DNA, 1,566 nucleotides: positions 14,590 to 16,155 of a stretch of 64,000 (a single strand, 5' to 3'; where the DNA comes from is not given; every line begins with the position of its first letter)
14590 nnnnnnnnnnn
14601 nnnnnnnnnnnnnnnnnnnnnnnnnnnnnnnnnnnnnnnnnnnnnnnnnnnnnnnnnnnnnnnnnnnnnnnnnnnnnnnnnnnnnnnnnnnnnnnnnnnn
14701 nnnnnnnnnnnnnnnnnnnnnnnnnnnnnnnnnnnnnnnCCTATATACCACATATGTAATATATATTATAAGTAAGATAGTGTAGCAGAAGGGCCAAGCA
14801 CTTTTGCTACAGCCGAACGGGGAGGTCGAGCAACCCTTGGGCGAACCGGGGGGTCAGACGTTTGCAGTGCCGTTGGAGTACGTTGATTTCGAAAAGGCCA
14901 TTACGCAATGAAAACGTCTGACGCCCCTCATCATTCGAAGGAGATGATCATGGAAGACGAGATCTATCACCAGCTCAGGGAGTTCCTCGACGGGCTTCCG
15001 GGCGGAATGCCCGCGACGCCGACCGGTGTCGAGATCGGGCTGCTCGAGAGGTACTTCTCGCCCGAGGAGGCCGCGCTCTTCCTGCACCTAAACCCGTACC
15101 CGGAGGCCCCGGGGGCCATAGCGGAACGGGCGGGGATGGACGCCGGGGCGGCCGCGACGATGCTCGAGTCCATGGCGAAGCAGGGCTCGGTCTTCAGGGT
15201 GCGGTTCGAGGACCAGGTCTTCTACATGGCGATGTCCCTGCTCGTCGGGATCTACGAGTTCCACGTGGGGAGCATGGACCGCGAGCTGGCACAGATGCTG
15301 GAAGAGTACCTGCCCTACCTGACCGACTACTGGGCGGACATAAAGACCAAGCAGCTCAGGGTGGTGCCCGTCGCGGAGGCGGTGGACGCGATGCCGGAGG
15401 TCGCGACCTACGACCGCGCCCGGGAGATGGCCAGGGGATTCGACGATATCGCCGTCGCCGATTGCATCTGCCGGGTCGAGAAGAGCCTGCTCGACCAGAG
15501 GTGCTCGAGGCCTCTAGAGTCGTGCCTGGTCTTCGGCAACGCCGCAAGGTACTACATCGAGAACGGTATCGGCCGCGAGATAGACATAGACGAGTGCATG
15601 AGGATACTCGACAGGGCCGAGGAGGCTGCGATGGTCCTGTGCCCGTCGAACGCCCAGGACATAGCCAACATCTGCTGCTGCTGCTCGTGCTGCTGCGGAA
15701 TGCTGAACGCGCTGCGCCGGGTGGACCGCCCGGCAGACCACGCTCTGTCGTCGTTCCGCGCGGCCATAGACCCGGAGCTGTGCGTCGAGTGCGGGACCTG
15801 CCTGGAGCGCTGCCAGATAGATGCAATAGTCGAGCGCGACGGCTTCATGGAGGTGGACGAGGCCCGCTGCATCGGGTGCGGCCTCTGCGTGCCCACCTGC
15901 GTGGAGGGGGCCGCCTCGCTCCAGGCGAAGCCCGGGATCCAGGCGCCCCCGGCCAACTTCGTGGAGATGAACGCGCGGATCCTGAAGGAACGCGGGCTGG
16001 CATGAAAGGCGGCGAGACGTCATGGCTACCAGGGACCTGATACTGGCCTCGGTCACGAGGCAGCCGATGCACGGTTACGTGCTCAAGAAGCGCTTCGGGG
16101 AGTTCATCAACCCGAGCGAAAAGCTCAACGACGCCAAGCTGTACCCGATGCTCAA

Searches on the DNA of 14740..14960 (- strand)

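Call 48: search_rna_families(source=window, start=14740, end=14960, threshold=evalue, max_evalue=10)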
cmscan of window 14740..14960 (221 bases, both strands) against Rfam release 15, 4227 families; matches with E-value up to 10: 4.
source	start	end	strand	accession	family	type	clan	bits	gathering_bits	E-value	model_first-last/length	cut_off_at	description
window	14740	14826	-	RF03693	MIR1919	Gene; miRNA;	-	16.5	85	0.83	1-90/123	3'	MIR1919 microRNA precursor family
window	14925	14952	+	RF03012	Mu-gpT-DE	Gene; sRNA;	-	14.9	49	0.48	1-53/53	no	Mu-gpT-DE RNA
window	14894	14957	-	RF01596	plasmodium_snoR20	Gene; snRNA; snoRNA; CD-box;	-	13.1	45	3.9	1-82/82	no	small nucleolar RNA snoR20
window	14852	14948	-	RF01210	snoU13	Gene; snRNA; snoRNA; CD-box;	CL00081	12.6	46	1.9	1-104/104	no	Small nucleolar RNA U13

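Call 94: search_dna_similar(query=window:14806-14941:-, collection=plasmids, mode=distant, max_evalue=0.01, max_rows=10)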
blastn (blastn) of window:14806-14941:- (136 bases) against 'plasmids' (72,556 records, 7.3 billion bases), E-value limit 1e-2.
No match.

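Call 95: search_dna_similar(query=window:14806-14941:-, collection=phages, mode=distant, max_evalue=0.01, max_rows=10)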
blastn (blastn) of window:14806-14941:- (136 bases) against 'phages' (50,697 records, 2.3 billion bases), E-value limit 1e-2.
No match.

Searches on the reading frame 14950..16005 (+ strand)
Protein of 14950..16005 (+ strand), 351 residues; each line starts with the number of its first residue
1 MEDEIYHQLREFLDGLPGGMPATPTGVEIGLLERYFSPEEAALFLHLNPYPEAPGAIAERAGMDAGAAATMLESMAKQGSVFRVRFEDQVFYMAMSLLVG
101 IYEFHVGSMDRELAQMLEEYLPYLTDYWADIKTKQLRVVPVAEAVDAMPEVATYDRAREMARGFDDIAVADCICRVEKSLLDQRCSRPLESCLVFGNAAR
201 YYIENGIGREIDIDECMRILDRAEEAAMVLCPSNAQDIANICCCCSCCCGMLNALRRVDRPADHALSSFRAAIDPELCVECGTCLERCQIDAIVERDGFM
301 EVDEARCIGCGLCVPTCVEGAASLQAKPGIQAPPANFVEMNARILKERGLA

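Call 35: search_protein_families(library=pfam, proteins=[window:14950-16005:+])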
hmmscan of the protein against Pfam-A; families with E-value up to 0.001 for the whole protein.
window:14950-16005:+ (351 aa): 6 families
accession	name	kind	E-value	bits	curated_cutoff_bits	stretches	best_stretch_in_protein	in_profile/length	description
PF00037.32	Fer4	-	4.6e-08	33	21.1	2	272-293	2-23/24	4Fe-4S binding domain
PF14697.11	Fer4_21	-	5.5e-08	33.3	35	1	271-317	1-51/59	4Fe-4S dicluster domain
PF12837.12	Fer4_6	-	1.4e-07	31.6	25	1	299-321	1-23/24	4Fe-4S binding domain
PF12797.12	Fer4_2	-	2e-06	27.8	24.5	1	300-317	3-20/22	4Fe-4S binding domain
PF13237.11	Fer4_10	-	4e-05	23.9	25.5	1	273-317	4-52/53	4Fe-4S dicluster domain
PF13187.11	Fer4_9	-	0.00017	22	27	1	278-321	2-51/52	4Fe-4S dicluster domain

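Call 41: find_homologous_proteins(query=window:14950-16005:+, max_evalue=1e-30)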
Query window:14950-16005:+ (351 aa): 2374 proteins with E <= 1e-30 among 8000 candidates; the best 120 are listed.
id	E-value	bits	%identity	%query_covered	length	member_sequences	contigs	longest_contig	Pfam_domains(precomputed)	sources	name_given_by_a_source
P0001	9.5e-235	796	100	100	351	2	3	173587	PF14697.12,PF12797.13,PF12837.13,PF00037.33,PF13237.12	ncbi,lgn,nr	ncbi:MAG: 4Fe-4S binding protein [Actinobacteria bacterium]|nr:4Fe-4S binding protein [Actinomycetot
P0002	9.3e-188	642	78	100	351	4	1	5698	PF14697.12,PF12797.13,PF12837.13,PF00037.33,PF13237.12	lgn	-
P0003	5.6e-166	570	67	100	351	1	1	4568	PF14697.12,PF12797.13,PF12837.13,PF00037.33,PF12838.13,PF13237.12,PF13187.12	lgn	-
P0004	1.8e-161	555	68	100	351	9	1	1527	PF14697.12,PF12797.13,PF12837.13,PF00037.33,PF13237.12,PF13187.12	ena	-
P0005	1.4e-158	546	66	100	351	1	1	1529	PF14697.12,PF12797.13,PF12837.13,PF00037.33,PF12838.13,PF13237.12,PF13187.12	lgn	-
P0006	1.4e-157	542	68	100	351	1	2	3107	PF14697.12,PF12837.13,PF00037.33,PF12838.13,PF13237.12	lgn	-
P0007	1.7e-157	542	68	100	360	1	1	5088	PF14697.12,PF12797.13,PF12837.13,PF00037.33,PF12838.13,PF13237.12,PF13187.12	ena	-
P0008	1.2e-156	539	67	99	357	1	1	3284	PF14697.12,PF12797.13,PF12837.13,PF00037.33,PF13237.12,PF13187.12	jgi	jgi:electron transport complex protein RnfB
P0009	1.2e-155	536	65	100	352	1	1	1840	PF14697.12,PF12797.13,PF12837.13,PF00037.33,PF12838.13,PF13237.12,PF13187.12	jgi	jgi:Na+-translocating ferredoxin:NAD+ oxidoreductase subunit B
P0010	2.2e-155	535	66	100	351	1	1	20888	PF14697.12,PF12797.13,PF12837.13,PF00037.33,PF12838.13,PF13237.12,PF13187.12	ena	-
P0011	3.4e-155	535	67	100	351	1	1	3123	PF14697.12,PF12797.13,PF12837.13,PF00037.33,PF13237.12,PF13187.12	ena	-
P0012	6.4e-153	527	66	100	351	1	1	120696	PF14697.12,PF12797.13,PF12837.13,PF00037.33,PF12838.13,PF13237.12,PF13187.12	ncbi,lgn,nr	ncbi:MAG: 4Fe-4S binding protein [Actinomycetota bacterium]|nr:4Fe-4S binding protein [Actinomycetot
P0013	1.5e-152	526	65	100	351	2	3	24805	PF14697.12,PF12797.13,PF12837.13,PF00037.33,PF12838.13,PF13237.12,PF13187.12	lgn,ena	-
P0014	2.4e-152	525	66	100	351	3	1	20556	PF14697.12,PF12797.13,PF12837.13,PF00037.33,PF12838.13,PF13237.12,PF13187.12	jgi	jgi:electron transport complex protein RnfB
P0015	5.8e-152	524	66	100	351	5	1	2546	PF14697.12,PF12837.13,PF00037.33,PF13237.12,PF13187.12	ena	-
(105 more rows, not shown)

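Call 42: find_encoding_contigs(protein=P0001, flank=3000, max_places=6)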
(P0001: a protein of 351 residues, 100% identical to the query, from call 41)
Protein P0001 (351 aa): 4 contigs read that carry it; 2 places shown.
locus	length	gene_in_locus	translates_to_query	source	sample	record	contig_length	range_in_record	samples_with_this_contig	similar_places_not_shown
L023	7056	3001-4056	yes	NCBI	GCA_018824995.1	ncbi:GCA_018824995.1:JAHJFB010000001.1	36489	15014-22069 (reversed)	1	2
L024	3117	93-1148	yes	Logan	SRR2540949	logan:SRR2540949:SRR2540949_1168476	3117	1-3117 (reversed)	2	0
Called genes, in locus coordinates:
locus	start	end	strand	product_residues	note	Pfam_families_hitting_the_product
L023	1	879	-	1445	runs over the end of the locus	PF13432:TPR_16 (weak), PF14559:TPR_19 (weak)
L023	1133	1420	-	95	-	PF12838:Fer4_7 (faint), PF00037:Fer4 (weak), PF12797:Fer4_2 (faint), PF12837:Fer4_6, PF13237:Fer4_10 (weak), PF13187:Fer4_9, PF13484:Fer4_16 (faint), PF00037:Fer4 (weak)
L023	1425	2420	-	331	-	PF03599:CdhD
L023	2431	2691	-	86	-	PF04014:MazE_antitoxin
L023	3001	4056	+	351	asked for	PF12797:Fer4_2 (faint), PF00037:Fer4 (faint), PF13237:Fer4_10 (weak), PF14697:Fer4_21, PF12837:Fer4_6 (weak)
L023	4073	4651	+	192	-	PF03551:PadR, PF10400:Vir_act_alpha_C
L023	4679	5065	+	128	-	PF07366:SnoaL, PF12680:SnoaL_2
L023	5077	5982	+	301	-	PF00753:Lactamase_B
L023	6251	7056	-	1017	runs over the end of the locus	PF22148:Fervidolysin_NPro-like, PF00082:Peptidase_S8, PF18986:DUF5719 (faint)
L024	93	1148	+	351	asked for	PF12797:Fer4_2 (faint), PF00037:Fer4 (faint), PF13237:Fer4_10 (weak), PF14697:Fer4_21, PF12837:Fer4_6 (weak)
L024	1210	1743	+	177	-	PF03551:PadR, PF10400:Vir_act_alpha_C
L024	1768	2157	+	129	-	PF07366:SnoaL, PF12680:SnoaL_2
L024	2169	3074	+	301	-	PF00753:Lactamase_B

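Call 43: find_encoding_contigs(protein=P0002, flank=5000, max_places=4)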
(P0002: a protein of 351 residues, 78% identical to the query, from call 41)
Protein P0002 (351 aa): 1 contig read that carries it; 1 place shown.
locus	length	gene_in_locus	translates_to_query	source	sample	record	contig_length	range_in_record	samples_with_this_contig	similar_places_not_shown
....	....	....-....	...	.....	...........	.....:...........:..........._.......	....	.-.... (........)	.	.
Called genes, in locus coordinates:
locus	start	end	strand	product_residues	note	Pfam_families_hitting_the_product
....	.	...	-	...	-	?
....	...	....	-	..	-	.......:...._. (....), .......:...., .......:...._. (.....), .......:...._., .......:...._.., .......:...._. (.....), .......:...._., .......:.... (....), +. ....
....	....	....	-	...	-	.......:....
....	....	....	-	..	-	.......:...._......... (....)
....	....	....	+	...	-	-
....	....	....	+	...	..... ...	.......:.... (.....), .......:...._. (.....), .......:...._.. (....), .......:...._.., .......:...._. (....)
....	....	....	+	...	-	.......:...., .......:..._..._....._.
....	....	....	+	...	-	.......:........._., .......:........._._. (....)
